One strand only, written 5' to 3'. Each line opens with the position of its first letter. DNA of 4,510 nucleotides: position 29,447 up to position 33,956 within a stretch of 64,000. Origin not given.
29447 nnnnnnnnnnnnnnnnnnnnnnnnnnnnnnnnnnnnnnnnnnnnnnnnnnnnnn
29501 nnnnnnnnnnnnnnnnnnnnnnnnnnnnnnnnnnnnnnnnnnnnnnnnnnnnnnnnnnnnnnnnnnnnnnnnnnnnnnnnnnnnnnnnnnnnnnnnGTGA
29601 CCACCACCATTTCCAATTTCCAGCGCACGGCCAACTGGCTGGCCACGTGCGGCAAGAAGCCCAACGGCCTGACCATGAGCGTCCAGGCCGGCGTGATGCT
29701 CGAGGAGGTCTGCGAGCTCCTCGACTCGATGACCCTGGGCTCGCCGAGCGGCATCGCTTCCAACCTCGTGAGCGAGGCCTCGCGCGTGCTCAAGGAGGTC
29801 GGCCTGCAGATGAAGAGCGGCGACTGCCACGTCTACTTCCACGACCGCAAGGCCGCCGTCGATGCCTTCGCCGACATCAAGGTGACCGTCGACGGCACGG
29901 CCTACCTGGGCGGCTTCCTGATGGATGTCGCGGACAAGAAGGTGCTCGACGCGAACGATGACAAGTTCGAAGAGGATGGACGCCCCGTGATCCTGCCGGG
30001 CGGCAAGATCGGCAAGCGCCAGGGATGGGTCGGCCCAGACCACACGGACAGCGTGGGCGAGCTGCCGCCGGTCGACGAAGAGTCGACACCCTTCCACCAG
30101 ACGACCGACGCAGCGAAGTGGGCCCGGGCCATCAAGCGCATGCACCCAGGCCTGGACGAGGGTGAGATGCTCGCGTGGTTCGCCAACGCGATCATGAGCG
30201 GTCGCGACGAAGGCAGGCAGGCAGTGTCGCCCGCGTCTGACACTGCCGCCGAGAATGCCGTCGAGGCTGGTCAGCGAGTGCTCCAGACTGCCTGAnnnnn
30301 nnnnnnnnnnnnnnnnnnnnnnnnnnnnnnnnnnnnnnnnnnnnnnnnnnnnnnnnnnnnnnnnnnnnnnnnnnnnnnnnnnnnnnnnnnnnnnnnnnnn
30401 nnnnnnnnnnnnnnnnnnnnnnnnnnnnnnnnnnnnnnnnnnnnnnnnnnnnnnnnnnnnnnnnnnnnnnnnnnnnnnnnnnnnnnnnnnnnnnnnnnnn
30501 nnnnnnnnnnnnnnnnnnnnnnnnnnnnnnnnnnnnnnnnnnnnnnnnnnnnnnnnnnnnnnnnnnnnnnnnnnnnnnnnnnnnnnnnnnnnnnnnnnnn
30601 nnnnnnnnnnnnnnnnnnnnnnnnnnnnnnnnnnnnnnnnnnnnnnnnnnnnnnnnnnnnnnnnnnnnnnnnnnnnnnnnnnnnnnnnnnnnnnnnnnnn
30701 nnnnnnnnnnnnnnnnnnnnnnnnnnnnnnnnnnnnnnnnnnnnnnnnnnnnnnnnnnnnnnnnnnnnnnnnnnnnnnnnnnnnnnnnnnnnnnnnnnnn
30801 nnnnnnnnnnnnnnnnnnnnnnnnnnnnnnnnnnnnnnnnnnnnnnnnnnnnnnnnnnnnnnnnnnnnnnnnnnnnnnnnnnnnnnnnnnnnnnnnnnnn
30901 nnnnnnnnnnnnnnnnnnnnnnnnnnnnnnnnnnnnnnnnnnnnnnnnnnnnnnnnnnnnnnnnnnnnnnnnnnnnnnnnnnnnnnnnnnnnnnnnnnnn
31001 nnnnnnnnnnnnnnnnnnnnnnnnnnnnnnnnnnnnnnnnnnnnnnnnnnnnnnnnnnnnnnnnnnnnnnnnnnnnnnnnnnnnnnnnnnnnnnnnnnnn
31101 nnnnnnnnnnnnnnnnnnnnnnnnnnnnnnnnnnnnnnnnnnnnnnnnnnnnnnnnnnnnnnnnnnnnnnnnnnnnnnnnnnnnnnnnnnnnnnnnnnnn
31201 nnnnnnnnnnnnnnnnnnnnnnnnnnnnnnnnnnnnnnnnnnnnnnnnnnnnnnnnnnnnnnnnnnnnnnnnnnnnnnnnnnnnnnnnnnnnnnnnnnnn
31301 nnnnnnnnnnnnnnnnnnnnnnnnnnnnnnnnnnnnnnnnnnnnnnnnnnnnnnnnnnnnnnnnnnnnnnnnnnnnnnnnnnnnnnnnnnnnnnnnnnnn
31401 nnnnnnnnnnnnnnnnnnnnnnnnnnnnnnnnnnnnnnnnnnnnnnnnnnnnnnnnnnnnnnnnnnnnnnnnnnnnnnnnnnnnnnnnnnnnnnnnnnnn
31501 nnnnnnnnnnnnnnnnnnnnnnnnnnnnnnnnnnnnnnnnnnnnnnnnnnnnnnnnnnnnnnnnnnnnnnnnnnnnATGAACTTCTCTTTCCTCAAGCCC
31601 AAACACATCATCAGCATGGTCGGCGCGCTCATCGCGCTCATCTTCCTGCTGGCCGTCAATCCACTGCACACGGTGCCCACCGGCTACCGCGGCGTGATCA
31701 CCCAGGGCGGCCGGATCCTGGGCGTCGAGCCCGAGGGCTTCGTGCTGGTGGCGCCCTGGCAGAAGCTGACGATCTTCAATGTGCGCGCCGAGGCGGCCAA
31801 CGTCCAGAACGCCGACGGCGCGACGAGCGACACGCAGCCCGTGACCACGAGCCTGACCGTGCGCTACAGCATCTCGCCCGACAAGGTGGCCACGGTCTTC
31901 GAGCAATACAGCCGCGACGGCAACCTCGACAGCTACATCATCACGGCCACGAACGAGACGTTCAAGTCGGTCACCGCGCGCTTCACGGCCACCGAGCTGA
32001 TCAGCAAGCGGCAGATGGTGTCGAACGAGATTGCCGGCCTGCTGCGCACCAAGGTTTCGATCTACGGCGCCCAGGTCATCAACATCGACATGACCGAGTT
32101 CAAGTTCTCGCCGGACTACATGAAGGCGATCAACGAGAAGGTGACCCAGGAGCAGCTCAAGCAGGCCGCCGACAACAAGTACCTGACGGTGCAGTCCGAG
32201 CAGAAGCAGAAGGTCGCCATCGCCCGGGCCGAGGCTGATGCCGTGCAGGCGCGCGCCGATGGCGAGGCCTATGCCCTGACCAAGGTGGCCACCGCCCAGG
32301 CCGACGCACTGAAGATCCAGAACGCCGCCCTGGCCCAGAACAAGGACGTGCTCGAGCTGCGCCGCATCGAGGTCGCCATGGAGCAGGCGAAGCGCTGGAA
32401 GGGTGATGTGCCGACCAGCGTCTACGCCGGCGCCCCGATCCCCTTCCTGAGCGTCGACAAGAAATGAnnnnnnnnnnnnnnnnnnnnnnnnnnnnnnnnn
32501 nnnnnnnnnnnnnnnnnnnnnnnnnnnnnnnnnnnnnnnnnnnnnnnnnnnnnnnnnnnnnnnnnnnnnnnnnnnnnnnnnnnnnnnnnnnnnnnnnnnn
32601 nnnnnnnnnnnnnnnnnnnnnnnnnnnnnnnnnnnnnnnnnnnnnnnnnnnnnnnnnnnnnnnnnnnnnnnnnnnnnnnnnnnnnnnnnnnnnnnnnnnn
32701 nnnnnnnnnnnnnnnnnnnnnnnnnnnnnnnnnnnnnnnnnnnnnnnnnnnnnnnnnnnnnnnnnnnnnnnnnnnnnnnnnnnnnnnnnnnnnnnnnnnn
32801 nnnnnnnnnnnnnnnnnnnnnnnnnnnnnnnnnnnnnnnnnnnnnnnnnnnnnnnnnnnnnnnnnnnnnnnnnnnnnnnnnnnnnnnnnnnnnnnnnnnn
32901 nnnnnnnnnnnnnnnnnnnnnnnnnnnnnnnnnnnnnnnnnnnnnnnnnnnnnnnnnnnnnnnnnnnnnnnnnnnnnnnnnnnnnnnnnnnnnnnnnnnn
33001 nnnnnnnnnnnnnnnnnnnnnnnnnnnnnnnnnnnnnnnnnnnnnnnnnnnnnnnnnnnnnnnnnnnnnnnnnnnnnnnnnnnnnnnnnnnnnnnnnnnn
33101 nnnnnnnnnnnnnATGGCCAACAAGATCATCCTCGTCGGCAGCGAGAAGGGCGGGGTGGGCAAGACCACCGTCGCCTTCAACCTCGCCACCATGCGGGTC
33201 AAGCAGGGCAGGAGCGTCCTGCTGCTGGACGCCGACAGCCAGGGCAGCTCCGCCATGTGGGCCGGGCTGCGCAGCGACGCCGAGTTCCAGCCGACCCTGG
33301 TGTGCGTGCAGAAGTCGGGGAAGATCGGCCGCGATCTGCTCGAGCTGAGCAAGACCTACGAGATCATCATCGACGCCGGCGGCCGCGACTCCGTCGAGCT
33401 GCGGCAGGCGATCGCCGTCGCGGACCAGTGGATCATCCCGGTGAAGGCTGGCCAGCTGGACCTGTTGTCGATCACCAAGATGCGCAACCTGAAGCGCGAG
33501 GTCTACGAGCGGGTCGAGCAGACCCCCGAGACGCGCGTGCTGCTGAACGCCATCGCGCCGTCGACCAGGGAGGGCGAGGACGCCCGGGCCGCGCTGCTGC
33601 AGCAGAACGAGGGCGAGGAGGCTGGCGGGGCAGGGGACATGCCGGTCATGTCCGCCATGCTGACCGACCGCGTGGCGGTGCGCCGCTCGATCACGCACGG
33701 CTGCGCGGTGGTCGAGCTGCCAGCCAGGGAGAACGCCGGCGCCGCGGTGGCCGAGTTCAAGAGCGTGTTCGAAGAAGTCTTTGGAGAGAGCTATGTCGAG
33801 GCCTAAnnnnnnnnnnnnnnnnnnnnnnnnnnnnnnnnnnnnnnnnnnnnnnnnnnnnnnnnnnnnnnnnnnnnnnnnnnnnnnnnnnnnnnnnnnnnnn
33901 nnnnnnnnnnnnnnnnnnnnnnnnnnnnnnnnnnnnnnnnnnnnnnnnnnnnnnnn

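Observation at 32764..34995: Plasmid-maintenance module (iterons, ParA, ParG-like, winged-helix protein and a DnaA-box origin) suggests a phage-plasmid with two replicons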

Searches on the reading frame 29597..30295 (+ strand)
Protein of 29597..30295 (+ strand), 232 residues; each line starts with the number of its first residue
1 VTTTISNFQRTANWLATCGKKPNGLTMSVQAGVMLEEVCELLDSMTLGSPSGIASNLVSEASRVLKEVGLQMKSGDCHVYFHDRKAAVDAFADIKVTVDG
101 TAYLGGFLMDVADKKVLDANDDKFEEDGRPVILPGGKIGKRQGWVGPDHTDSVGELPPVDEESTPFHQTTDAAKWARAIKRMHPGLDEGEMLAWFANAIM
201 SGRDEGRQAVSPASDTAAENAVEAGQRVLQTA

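Call 13: search_protein_families(library=phrogs, proteins=[window:29597-30295:+], max_evalue=0.001)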
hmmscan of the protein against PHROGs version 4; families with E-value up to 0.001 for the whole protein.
window:29597-30295:+ (232 aa): 2 families
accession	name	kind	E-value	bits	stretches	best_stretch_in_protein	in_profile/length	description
phrog_671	-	other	3e-17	63.4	1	5-153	536-657/678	nucleotide pyrophosphohydrolase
phrog_2144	-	other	1.4e-07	32.4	1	26-127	29-114/290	MazG-like pyrophosphatase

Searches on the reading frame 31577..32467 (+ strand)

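Call 7: search_protein_families(library=pfam, proteins=[window:31577-32467:+], max_evalue=0.1)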
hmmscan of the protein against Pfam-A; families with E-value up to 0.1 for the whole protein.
window:31577-32467:+ (296 aa): 2 families
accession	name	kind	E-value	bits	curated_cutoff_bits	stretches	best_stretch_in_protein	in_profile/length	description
PF01145.31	Band_7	-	7.4e-28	98.2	23.6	1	32-220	2-174/176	SPFH domain / Band 7 family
PF17287.7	POTRA_3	-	0.0041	17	27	1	241-273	12-44/56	POTRA domain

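Call 8: search_protein_families(library=phrogs, proteins=[window:31577-32467:+], max_evalue=0.01)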
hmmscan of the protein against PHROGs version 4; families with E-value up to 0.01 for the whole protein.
window:31577-32467:+ (296 aa): 2 families
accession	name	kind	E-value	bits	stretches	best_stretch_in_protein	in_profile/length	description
phrog_200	-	other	2.7e-43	149.5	1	10-295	80-361/379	lipoprotein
phrog_38808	-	unknown function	3.9e-06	28.1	1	227-293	8-67/68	-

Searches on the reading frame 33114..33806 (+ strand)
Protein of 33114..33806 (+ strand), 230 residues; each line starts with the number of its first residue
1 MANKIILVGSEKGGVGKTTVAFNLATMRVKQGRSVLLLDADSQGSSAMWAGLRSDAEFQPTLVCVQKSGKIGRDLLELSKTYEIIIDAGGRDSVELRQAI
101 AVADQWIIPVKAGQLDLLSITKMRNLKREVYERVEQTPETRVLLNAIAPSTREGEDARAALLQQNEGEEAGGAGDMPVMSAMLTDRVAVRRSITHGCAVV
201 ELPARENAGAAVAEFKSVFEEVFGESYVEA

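Call 7: search_protein_families(library=pfam, proteins=[window:33114-33806:+], max_evalue=0.1)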
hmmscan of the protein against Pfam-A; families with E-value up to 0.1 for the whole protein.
window:33114-33806:+ (230 aa): 12 families
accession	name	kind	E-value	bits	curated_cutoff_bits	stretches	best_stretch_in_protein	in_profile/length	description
PF13614.12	AAA_31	-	2e-16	60.9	27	2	4-55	2-53/177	AAA domain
PF01656.29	CbiA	-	2.3e-13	50.7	25.4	1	6-193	1-119/125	CobQ/CobB/MinD/ParA nucleotide binding domain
PF10609.15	ParA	-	1e-10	41.9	27.1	1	3-47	3-47/246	NUBPL iron-transfer P-loop NTPase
PF09140.17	MipZ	-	2.1e-09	37.5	20.7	1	5-47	2-45/262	ATPase MipZ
PF02374.21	ArsA_ATPase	-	0.00027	20.7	24.3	1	4-41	2-38/305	Anion-transporting ATPase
PF00448.28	SRP54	-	0.00099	19.2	22.7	1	3-48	2-45/196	SRP54-type protein, GTPase domain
PF07015.17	VirC1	-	0.0012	18.7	24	1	4-49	2-47/231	VirC1 protein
PF00142.24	Fer4_NifH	-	0.012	15.5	25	1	12-47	8-43/271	4Fe-4S iron sulfur cluster binding proteins, NifH/frxC family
PF01695.23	IstB_IS21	-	0.023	14.6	24.1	1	3-40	93-128/238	IstB-like ATP binding protein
PF06564.18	CBP_BcsQ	-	0.031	14.3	21.3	0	8-42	6-40/234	Cellulose biosynthesis protein BcsQ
PF16575.11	CLP1_P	-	0.037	14.3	26.6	1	14-44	4-34/188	mRNA cleavage and polyadenylation factor CLP1 P-loop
PF01583.26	APS_kinase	-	0.04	14.4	21.1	0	13-42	11-40/152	Adenylylsulphate kinase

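Call 8: search_protein_families(library=phrogs, proteins=[window:33114-33806:+], max_evalue=0.01)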
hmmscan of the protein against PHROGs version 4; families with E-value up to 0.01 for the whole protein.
window:33114-33806:+ (230 aa): 1 family
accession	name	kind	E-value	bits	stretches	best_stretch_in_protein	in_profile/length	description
phrog_164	-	DNA, RNA and nucleotide metabolism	1.2e-37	131.1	1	3-224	224-471/500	ParA-like partition protein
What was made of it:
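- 33114..33806 (+): parA: a 230-aa small Walker-type (KGGVGKT) partition ATPase of the ParF/type Ib class. PF13614, PF01656 and PF10609 (call 7). phrog_164 1e-37 (call 8).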

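Call 18: search_dna_similar(query=window:33114-33806:+, collection=phages, mode=protein, max_rows=25, max_evalue=0.00001)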
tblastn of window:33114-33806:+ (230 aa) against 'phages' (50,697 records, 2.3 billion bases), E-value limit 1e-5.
Records with a match: 241; places in all: 241; records where one place covers at least 80% of the query: 128.
Best place of each record, by identity: <60% 241.
By first word of the organism name: Mycobacterium 96; Vibrio 90; Burkholderia 24; Bacteriophage 6; Escherichia 6; Zymomonas 3; Sodalis 3; Halomonas 2; Aurantimonas 2; Salmonella 2; and 7 more.
By host as written in the record: - 96; Mycobacterium smegmatis mc2 155 70; Burkholderia pseudomallei 15; Mycobacterium smegmatis mc#155 15; Burkholderia sp. 5; Vibrio parahaemolyticus 5; Mycobacterium smegmatis mc2155 5; Escherichia coli C600 2; and 22 more.
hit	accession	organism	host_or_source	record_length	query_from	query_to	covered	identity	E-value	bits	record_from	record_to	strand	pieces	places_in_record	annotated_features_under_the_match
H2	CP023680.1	Zymomonas mobilis subsp. mobilis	-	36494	5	223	95%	32.7%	1e-13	75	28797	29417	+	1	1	CobQ/CobB/MinD/ParA nucleotide binding domain protein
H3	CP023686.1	Zymomonas mobilis subsp. mobilis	-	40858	5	223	95%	32.7%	1e-13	75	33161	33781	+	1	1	CobQ/CobB/MinD/ParA nucleotide binding domain protein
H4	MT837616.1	Bacteriophage sp.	human fecal samples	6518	5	223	95%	32.1%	9e-15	78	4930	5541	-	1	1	record has no annotation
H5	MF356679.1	Escherichia phage D6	Escherichia coli C600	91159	5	225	96%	31.6%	1e-26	112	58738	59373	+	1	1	hypothetical protein (x2)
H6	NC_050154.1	Escherichia phage D6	Escherichia coli C600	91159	5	225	96%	31.6%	1e-26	112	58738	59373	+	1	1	ParA-like partition protein | hypothetical protein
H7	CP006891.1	Zymomonas mobilis subsp. mobilis str. CP4 = NRRL B-14023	-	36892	5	223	95%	30.5%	4e-13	74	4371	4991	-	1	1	plasmid segregation oscillating ATPase ParF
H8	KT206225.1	Mycobacterium phage Phlei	Mycobacterium phlei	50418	5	224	96%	29.6%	3e-10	66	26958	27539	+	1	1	hypothetical protein (x2)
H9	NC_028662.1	Mycobacterium phage Phlei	Mycobacterium phlei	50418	5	224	96%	29.6%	3e-10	66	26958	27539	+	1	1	ParA-like partition protein | Arc-like repressor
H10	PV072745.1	Burkholderia phage vB_FUB21a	Burkholderia sp.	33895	5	223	95%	29.4%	2e-8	60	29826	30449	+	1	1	hypothetical protein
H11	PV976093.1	Burkholderia phage vB_FUB29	Burkholderia pseudomallei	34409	5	223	95%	29.4%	2e-8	60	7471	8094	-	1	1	AAA family ATPase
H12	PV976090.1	Burkholderia phage vB_SBP8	Burkholderia pseudomallei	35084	5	223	95%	29.4%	2e-8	60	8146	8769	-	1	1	AAA family ATPase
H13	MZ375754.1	Burkholderia phage PK23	Burkholderia pseudomallei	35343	5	223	95%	29.4%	2e-8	60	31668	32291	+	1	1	chromosome partitioning protein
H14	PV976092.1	Burkholderia phage vB_FUB21b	Burkholderia pseudomallei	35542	5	223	95%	29.4%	2e-8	60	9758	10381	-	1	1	AAA family ATPase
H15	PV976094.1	Burkholderia phage vB_FUB5b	Burkholderia pseudomallei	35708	5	223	95%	29.4%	2e-8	60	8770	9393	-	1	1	AAA family ATPase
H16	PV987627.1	Burkholderia phage vB_FUB26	Burkholderia pseudomallei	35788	5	223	95%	29.4%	2e-8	60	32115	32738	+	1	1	AAA family ATPase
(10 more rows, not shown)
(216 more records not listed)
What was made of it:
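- ParA-like genes occur in integrating phages, for example the many distant ParA hits in Burkholderia phages (call 18).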

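Call 44: search_solved_structures(query=A3, max_evalue=0.00001)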
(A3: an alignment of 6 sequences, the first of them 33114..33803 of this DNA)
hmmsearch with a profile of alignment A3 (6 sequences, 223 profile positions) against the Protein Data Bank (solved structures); distinct sequences matched with E-value up to 0.00001: 16.
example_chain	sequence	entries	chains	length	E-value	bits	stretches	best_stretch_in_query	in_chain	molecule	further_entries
5u1g_D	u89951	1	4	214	4.2e-10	42.7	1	5-131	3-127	ParA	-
4dzz_A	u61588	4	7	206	4.5e-10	42.6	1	5-125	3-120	Plasmid partitioning protein ParF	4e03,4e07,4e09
1wcv_1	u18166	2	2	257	5.9e-10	42.2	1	6-57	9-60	SEGREGATION PROTEIN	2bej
2bek_A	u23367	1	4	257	8.9e-09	38.4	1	6-57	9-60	SEGREGATION PROTEIN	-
5zme_A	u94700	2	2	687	1e-08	38.2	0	5-45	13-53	ATPase ARSA1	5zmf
1f48_A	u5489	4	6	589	1.5e-07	34.3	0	10-42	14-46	ARSENITE-TRANSLOCATING ATPASE | ARSENICAL PUMP-DRIVING ATPASE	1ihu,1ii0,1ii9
9nbl_A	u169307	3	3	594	2e-07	34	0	11-42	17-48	Arsenite transporter ATPase-like protein,arsA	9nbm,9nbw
6iub_A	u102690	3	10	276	2.1e-07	33.8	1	2-54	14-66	SpoOJ regulator (Soj)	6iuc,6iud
3cwq_A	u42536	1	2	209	2.7e-07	33.5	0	5-50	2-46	ParA family chromosome partitioning protein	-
8ray_B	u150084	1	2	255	4.8e-07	32.7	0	4-47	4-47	ParA family protein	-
3k9g_A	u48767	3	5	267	7.3e-07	32.1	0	3-47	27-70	PF-32 protein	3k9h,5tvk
3pg5_A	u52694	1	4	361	9.4e-07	31.7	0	9-47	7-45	Uncharacterized protein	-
8jmj_A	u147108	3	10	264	2.7e-06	30.2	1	2-54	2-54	SpoOJ regulator (Soj)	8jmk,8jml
9nbo_A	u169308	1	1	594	2.9e-06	30.1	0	11-41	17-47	Arsenite transporter ATPase-like protein,arsA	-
4pfs_A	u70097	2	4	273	3.7e-06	29.8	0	3-45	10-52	Cobyrinic Acid a,c-diamide synthase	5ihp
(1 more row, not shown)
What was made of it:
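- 33114..33806 (+): Best PDB relatives are ParA 5u1g and ParF 4dzz (call 44).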

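Call 77: search_protein_families(library=ncbifam, proteins=[window:33114-33806:+], max_evalue=0.05)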
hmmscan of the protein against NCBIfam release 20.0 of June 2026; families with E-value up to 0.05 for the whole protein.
window:33114-33806:+ (230 aa): 26 families (the best 25 are shown)
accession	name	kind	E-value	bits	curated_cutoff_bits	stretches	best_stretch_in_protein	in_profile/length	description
NF041546.1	ParA_partition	equivalog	3.8e-34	118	180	1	5-215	1-200/203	ParA family partition ATPase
TIGR03371.1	cellulose_yhjQ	equivalog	6.1e-12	45.6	157.85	2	4-44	2-42/246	cellulose biosynthesis protein BcsQ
NF041136.1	MrpORP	equivalog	6.6e-09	35.5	450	1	4-47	6-49/365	iron-sulfur cluster carrier protein MrpORP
NF008669.0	PRK11670.1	equivalog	6.3e-07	28.6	348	1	4-46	108-150/369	iron-sulfur cluster carrier protein ApbC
TIGR01968.1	minD_bact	equivalog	7.7e-07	28.7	212.9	1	3-41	1-39/261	septum site-determining protein MinD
TIGR01969.1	minD_arch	subfamily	1.3e-06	27.8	201.75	1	5-41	2-38/251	cell division ATPase MinD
NF047398.1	AAA_KGGVGR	domain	2.7e-06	27.8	90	1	4-41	3-40/190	KGGVGR-motif variant AAA ATPase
TIGR03453.1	partition_RepA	equivalog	7.2e-06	25.1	348.45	1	5-56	106-157/387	plasmid partitioning protein RepA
TIGR01007.1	eps_fam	subfamily_domain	1.1e-05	25.1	108.05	1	3-45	17-59/204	polysaccharide biosynthesis tyrosine autokinase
NF010259.0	PRK13705.1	equivalog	2.5e-05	23.4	725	1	4-55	107-159/388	plasmid-partitioning protein SopA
NF053621.1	ATPseBagBMYCTU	equivalog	7.5e-05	22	521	1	5-88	13-97/371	ATPase BagB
NF041283.1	PrgP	equivalog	8.9e-05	21.9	400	1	4-85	3-86/297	ParA superfamily DNA segregation protein PrgP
NF053622.1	ATPseBagAMYCTU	equivalog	0.00014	21.4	400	1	10-44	13-47/325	ATPase BagA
NF010423.0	PRK13849.1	equivalog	0.00036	20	313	1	4-49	2-47/231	conjugal transfer ATPase VirC1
TIGR04291.1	arsen_driv_ArsA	equivalog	0.00046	19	650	1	6-41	322-357/565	arsenical pump-driving ATPase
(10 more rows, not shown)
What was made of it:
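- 33114..33806 (+): NF041546 full length (call 77).
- Checked: ParA is 33114-33806 (phrog_164 1e-37; NF041546 4e-34; calls 7, 8, 77).
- ParA is a small partition ATPase (calls 7, 8, 44, 77).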
